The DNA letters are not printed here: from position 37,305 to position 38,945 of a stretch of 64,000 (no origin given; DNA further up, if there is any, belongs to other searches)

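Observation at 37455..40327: Decarboxylase-like/ureohydrolase-fold fusion with substituted catalytic motifs, divergent from a GadC-family antiporter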

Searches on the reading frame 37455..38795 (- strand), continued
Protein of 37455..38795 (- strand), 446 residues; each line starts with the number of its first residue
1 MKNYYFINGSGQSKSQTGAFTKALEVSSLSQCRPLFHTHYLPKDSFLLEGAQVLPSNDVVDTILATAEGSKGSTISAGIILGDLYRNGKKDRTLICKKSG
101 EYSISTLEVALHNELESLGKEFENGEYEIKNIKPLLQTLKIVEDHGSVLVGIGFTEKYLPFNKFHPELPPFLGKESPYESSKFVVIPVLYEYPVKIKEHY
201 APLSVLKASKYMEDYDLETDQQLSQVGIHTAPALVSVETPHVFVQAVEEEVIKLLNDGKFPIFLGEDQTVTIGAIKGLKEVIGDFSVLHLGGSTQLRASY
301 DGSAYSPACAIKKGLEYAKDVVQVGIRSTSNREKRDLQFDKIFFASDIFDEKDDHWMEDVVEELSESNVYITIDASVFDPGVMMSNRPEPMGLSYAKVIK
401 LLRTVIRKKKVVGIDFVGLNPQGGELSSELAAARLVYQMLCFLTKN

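Call 30: search_protein_representatives(alignment_id=A1)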
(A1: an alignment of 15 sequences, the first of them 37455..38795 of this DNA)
Query: 15 sequences, 446 profile positions. Proteins with E-value up to 0.001 (for the whole library): 3748; up to 1e-10: 1720; up to 1e-30: 349. The best 150 are listed.
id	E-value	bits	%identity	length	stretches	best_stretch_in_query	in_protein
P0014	4.0e-239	810.7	-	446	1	1-446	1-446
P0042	4.2e-104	365.7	-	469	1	3-441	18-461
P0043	1.5e-100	354.0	-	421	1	41-441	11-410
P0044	4.5e-96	339.2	-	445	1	4-445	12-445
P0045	5.7e-86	305.9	-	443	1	4-443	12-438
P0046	3.7e-83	296.6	-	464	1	2-443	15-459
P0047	2.6e-82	293.9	-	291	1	165-443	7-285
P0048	2.7e-77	277.3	-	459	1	4-443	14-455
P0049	1.8e-73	264.7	-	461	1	2-441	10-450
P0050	3.3e-72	260.5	-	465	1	4-445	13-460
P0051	8.0e-62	226.3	-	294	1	173-442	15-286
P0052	4.6e-59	217.2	-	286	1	174-444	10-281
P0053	2.5e-55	204.9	-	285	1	180-440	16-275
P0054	1.6e-53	199.0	-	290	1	173-442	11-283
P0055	1.4e-52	195.8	-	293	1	176-442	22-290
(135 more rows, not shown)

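Call 32: predict_structure(alignment_id=A2)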
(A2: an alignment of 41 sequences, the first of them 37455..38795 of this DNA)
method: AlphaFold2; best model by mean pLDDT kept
length: 446 residues; sequences in the alignment: 41
mean_pLDDT: 91.9   pTM: 0.82
mean pLDDT of the five models: 91.9, 91.6, 89.9, 89.4, 87.4
residues with pLDDT >= 90: 312; 70-90: 124; 50-70: 10; < 50: 0
segments of 3 or more residues with pLDDT < 50: none
pLDDT, mean of each block of 10 residues (from residue 1): 87 95 90 80 86 81 94 97 89 94 95 92 79 96 97 87 83 93 97 84 94 89 92 90 95 98 97 98 98 93 90 96 94 86 94 91 98 97 91 95 97 97 82 96 85
secondary structure, 60 per line:
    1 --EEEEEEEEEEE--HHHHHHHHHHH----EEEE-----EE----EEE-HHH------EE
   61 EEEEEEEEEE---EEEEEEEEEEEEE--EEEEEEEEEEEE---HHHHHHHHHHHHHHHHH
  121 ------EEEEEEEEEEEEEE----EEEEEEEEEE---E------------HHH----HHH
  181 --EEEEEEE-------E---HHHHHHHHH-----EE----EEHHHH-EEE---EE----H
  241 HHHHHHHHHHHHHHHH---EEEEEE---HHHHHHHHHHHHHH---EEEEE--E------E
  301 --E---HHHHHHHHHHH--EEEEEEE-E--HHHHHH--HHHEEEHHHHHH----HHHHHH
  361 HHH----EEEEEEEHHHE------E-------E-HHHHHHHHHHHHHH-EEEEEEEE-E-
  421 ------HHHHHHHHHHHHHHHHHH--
elements in order: E3-13 H16-26 E31-34 E46-48 E59-70 E74-86 E89-100 H104-120 E127-140 E145-154 E183-189 H201-209 H223-226 E228-230 H240-256 E260-265 H269-282 E286-290 H307-317 E320-326 H331-336 E342-344 H345-350 H355-363 E368-374 H395-408 E410-417 H427-444
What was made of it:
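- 37455..38795 (-): 446-aa two-domain pseudoenzyme ORF (stop codon 37455-37457). Full-length AF2 model has pLDDT 91.9 and pTM 0.82 (call 32).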

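Call 35: find_homologous_proteins(query=A5, max_evalue=1e-40)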
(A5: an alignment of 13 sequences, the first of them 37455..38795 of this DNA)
Query A5 (13 sequences) (446 aa, profile of the alignment): 38 proteins with E <= 1e-40 among 8000 candidates.
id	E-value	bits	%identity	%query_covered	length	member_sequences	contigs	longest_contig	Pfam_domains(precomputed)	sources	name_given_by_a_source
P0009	4.6e-195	667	70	100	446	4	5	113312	PF00491.27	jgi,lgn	jgi:agmatinase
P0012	6.1e-193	660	63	100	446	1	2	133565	PF00491.27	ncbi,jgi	jgi:agmatinase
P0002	1.3e-191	656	77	100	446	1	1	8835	PF00491.27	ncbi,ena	-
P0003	1.6e-190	652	77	100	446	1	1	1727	PF00491.27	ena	-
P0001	8.2e-190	650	79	100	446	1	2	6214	PF00491.27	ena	-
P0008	9.8e-190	649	72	100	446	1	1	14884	PF00491.27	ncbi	-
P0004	2.5e-189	648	76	100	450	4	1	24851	PF00491.27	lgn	-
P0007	3.7e-189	648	74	100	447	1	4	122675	PF00491.27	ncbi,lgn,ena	-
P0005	6.6e-189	647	77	100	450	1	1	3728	PF00491.27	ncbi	-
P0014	2.2e-188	645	61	100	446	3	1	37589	PF00491.27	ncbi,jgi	jgi:agmatinase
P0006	5.3e-187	640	74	100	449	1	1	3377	PF00491.27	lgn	-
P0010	1.2e-186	639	69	100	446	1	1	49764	PF00491.27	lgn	-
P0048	1.7e-183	629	29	99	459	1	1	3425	PF00491.27,PF01862.22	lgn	-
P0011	9.9e-177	607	69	100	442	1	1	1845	PF00491.27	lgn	-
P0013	2.3e-172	592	65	100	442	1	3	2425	PF00491.27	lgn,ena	-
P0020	3.9e-86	308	38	59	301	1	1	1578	PF00491.27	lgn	-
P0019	9.1e-83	297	39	62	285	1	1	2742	PF00491.27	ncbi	-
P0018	9.7e-83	297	39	62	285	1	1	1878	PF00491.27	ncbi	-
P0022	7.9e-82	294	37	60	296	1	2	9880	PF00491.27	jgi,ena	-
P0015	1.1e-81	293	38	61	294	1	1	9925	PF00491.27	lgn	-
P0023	1.9e-81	292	37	60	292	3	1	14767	PF00491.27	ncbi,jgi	ncbi:MAG: agmatinase [Candidatus Woesearchaeota archaeon]|jgi:agmatinase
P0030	2.0e-79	286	36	54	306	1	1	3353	PF00491.27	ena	-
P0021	4.8e-79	284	37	62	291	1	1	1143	PF00491.27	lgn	-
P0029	5.2e-78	281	38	59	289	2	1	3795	PF00491.27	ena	-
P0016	6.8e-78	281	37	63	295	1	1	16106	PF00491.27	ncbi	-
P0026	4.5e-77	278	35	61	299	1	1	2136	PF00491.27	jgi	jgi:agmatinase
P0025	1.0e-73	267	35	65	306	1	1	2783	PF00491.27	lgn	-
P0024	8.5e-73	264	36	62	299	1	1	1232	PF00491.27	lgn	-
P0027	5.3e-72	261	35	59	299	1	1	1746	PF00491.27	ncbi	-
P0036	1.3e-67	247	34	62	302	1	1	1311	PF00491.27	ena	-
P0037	2.2e-67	246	32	65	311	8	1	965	PF00491.27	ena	-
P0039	2.6e-67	246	35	59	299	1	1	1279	PF00491.27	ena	-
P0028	1.0e-66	244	38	54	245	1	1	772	PF00491.27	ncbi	-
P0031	1.7e-65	240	37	61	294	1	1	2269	PF00491.27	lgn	-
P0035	4.4e-65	238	32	64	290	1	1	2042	PF00491.27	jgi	jgi:agmatinase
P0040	2.0e-58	217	32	60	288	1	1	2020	PF00491.27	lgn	-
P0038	3.1e-57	213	33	61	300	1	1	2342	PF00491.27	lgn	-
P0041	1.9e-52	197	28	62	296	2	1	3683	PF00491.27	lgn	-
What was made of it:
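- Tried and rejected: The second find_homologous_proteins run, with a mixed alignment, returned only one extra fusion (call 35).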

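Call 36: find_encoding_contigs(protein=P0042, flank=8000, max_places=3)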
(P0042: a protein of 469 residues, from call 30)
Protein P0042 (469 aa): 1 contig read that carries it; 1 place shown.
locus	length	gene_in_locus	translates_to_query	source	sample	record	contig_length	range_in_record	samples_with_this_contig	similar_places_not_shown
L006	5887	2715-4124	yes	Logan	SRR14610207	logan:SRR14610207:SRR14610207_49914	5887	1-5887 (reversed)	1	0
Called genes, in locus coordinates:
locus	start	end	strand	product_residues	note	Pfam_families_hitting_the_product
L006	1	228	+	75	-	?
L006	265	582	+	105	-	-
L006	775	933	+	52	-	-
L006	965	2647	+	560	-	PF07690:MFS_1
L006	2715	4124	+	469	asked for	PF01862:PvlArgDC, PF00491:Arginase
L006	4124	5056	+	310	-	PF01916:DS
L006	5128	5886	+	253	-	?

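Call 37: fold_search(model_id=the predicted structure, library=pdb)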
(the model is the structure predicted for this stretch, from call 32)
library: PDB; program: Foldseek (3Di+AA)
matches with E <= 10: 1418; with E <= 0.001: 219
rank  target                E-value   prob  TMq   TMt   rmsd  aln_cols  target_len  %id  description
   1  3pzl_B                1.9e-24  1.00  0.56  0.84   2.6       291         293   26  The crystal structure of agmatine ureohydrolase of Thermoplasma volcanium (released 2011-01-19)
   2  3pzl_A                9.1e-23  1.00  0.56  0.85   2.8       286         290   26  The crystal structure of agmatine ureohydrolase of Thermoplasma volcanium (released 2011-01-19)
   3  8ryi_D                1.1e-19  1.00  0.55  0.72   5.5       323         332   20  Metformin hydrolase from Aminobacter niigataensis MD1 with urea in the active site (released 2024-08-28)
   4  1wog_A                1.5e-19  1.00  0.52  0.75   4.3       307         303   22  Crystal Structure of Agmatinase Reveals Structural Conservation and Inhibition Mechanism of the Ureohydrolase Superfam (released 2004-09-07)
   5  3lhl                  5.7e-19  1.00  0.53  0.83   3.0       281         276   26  Crystal structure of a putative agmatinase from Clostridium difficile (released 2010-02-23)
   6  8snk_B                6.0e-19  1.00  0.56  0.76   5.5       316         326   19  Crystal structure of metformin hydrolase (MfmAB) from Pseudomonas mendocina sp. MET-2 mutant (MfmA/D188N) (released 2024-03-06)
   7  7lox_C                7.2e-19  1.00  0.53  0.80   3.2       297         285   20  The structure of Agmatinase from E. Coli at 3.2 A displaying guanidine in the active site (released 2021-05-12)
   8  8ryi_F                9.7e-19  1.00  0.55  0.75   5.7       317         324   18  Metformin hydrolase from Aminobacter niigataensis MD1 with urea in the active site (released 2024-08-28)
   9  3nio_A                1.1e-18  1.00  0.53  0.73   3.3       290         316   20  Crystal structure of Pseudomonas aeruginosa guanidinobutyrase (released 2011-06-01)
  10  8ryi_C                1.4e-18  1.00  0.55  0.71   3.5       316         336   19  Metformin hydrolase from Aminobacter niigataensis MD1 with urea in the active site (released 2024-08-28)
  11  7lox_A                1.6e-18  1.00  0.53  0.81   3.2       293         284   21  The structure of Agmatinase from E. Coli at 3.2 A displaying guanidine in the active site (released 2021-05-12)
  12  7lol                  2.7e-18  1.00  0.54  0.80   3.0       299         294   19  The structure of Agmatinase from E. Coli at 1.8 A displaying urea and agmatine (released 2021-05-12)
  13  8x3g_E                3.8e-18  1.00  0.56  0.73   2.7       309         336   19  Crystal structure of metformin hydrolase from Aminobacter (released 2024-09-11)
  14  8snf_A                4.0e-18  1.00  0.55  0.74   5.7       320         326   19  Crystal structure of metformin hydrolase (MfmAB) from Pseudomonas mendocina sp. MET-2 with Ni2+2 bound (released 2024-03-06)
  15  8x3g_F                4.3e-18  1.00  0.55  0.79   3.2       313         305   19  Crystal structure of metformin hydrolase from Aminobacter (released 2024-09-11)
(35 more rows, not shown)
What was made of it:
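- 37458..38285 (-): C-terminal ureohydrolase (arginase/agmatinase) fold domain, residues 171-446, with the binuclear metal site dismantled. Foldseek to 3pzl gives E 1.9e-24, TMt 0.84 (call 37).
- On Ureohydrolase / arginase family (PF00491): Foldseek to 3pzl gives TMt 0.84 (call 37).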

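Call 38: find_encoding_contigs(protein=P0045, flank=8000, max_places=2)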
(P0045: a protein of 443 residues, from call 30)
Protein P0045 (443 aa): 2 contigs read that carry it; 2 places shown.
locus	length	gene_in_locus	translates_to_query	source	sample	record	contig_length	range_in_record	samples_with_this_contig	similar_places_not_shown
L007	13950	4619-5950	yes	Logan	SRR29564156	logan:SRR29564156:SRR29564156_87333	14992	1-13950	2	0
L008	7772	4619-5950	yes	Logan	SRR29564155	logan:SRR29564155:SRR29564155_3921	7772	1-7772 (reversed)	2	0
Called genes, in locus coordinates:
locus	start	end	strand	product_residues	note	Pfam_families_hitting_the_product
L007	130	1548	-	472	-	PF00324:AA_permease, PF13520:AA_permease_2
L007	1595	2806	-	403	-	PF00375:SDF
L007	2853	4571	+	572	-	PF07690:MFS_1, PF05977:MFS_3 (weak), PF07690:MFS_1 (weak)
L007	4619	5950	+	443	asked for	PF01862:PvlArgDC, PF00491:Arginase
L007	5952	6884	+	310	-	PF01916:DS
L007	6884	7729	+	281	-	PF11019:DUF2608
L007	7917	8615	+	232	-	PF24675:NpmA (faint), PF02390:Methyltransf_4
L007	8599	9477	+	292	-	-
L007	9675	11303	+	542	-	PF00342:PGI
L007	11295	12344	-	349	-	PF02463:SMC_N, PF13175:AAA_15, PF13476:AAA_23, PF13304:AAA_21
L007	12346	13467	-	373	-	PF00712:DNA_pol3_beta, PF02767:DNA_pol3_beta_2, PF02768:DNA_pol3_beta_3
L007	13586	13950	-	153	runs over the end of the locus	PF01668:SmpB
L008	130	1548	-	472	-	PF00324:AA_permease, PF13520:AA_permease_2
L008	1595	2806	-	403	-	PF00375:SDF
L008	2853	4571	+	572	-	PF07690:MFS_1, PF05977:MFS_3 (weak), PF07690:MFS_1 (weak)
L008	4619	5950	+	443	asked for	PF01862:PvlArgDC, PF00491:Arginase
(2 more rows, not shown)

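Call 39: find_encoding_contigs(protein=P0049, flank=8000, max_places=2)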
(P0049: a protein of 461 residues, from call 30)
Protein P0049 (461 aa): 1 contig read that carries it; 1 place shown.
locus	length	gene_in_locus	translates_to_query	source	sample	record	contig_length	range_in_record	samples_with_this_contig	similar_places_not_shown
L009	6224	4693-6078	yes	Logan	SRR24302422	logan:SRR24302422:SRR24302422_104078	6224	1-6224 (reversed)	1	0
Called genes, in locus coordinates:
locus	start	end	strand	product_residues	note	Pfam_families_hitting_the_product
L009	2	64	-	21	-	?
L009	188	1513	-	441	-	PF00324:AA_permease, PF13520:AA_permease_2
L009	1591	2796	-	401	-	PF00375:SDF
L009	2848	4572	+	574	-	PF07690:MFS_1, PF05977:MFS_3, PF07690:MFS_1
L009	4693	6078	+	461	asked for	PF01862:PvlArgDC, PF00491:Arginase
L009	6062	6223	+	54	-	?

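Call 40: find_encoding_contigs(protein=P0046, flank=8000, max_places=2)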
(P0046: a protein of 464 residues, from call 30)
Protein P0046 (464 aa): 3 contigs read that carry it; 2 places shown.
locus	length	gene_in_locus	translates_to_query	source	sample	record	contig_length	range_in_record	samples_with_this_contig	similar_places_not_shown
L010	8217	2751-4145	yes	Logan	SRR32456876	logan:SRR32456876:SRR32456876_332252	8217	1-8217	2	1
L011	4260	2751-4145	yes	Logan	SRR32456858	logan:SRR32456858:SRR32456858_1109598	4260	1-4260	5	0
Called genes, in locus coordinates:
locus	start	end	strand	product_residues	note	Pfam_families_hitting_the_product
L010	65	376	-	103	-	PF03992:ABM (weak)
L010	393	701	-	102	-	PF03992:ABM (weak)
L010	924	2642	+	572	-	PF07690:MFS_1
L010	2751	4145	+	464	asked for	PF01862:PvlArgDC, PF00491:Arginase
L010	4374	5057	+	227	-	PF02390:Methyltransf_4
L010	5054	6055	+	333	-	-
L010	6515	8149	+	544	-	PF00342:PGI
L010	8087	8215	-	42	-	?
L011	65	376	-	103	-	PF03992:ABM (weak)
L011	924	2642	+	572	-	PF07690:MFS_1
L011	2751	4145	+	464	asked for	PF01862:PvlArgDC, PF00491:Arginase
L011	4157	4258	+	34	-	?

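Call 48: find_encoding_contigs(protein=P0043, flank=8000, max_places=2)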
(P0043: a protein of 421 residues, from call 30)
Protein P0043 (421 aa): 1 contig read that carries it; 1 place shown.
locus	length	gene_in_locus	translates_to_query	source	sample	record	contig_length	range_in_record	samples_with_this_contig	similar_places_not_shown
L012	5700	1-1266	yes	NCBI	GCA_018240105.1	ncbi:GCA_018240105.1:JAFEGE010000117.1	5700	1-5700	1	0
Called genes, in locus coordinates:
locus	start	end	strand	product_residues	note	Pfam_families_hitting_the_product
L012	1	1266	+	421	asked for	PF00491:Arginase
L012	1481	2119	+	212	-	PF02390:Methyltransf_4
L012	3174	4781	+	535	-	PF00342:PGI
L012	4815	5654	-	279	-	-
